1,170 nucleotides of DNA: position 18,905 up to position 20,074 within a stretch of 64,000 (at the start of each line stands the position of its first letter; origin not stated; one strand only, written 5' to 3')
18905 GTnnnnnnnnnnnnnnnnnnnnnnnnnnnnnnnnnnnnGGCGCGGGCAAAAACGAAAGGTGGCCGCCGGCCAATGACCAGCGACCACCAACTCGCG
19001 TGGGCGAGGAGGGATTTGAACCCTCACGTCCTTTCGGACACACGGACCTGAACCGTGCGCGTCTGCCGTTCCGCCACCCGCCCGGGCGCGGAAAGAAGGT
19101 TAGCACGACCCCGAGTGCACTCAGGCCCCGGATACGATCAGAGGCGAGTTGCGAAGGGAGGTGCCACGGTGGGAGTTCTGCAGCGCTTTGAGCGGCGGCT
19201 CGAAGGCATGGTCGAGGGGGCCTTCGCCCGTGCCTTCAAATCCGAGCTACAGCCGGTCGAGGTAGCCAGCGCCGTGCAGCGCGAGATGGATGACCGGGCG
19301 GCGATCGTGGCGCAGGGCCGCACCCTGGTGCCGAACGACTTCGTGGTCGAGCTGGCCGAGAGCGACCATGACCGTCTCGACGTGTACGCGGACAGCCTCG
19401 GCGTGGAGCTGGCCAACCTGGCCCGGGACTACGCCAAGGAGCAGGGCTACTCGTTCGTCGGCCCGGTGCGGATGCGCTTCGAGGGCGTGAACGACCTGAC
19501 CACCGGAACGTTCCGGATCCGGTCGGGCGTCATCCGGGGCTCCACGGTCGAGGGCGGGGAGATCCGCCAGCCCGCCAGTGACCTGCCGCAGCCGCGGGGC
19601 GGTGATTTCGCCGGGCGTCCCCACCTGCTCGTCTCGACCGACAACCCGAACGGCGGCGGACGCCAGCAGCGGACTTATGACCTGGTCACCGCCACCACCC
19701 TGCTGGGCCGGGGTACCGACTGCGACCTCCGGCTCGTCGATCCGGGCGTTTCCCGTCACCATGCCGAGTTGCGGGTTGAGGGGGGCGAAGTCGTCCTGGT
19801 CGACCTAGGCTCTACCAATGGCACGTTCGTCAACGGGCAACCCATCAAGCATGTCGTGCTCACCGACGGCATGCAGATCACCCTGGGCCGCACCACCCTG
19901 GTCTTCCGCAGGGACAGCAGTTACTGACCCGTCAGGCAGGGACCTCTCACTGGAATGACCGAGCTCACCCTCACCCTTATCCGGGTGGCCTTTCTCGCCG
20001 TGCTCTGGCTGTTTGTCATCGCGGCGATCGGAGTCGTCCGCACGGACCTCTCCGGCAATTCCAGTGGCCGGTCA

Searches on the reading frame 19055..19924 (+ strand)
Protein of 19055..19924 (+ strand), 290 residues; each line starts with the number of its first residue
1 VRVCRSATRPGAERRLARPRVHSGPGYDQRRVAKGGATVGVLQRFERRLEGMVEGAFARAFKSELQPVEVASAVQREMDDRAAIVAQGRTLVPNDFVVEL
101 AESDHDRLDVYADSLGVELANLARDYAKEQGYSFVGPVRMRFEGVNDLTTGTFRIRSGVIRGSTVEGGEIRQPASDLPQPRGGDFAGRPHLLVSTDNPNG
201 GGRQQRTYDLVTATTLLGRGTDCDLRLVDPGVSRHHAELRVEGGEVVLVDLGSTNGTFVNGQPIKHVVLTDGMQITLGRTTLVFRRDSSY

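Call 67: search_protein_families(library=pfam, proteins=[window:19055-19924:+], max_evalue=0.001)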
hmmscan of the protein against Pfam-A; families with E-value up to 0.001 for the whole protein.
window:19055-19924:+ (290 aa): 3 families
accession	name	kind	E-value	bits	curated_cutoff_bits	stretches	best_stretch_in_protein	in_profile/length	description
PF12401.13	FhaA_N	-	2.1e-40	138.2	25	1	42-156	1-115/115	FhaA, N-terminal domain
PF00498.31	FHA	-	6.8e-23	81.3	20.7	1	216-278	2-67/67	FHA domain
PF16697.10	Yop-YscD_cpl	-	4.9e-17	62.4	33.2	1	204-286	8-92/94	Inner membrane component of T3SS, cytoplasmic domain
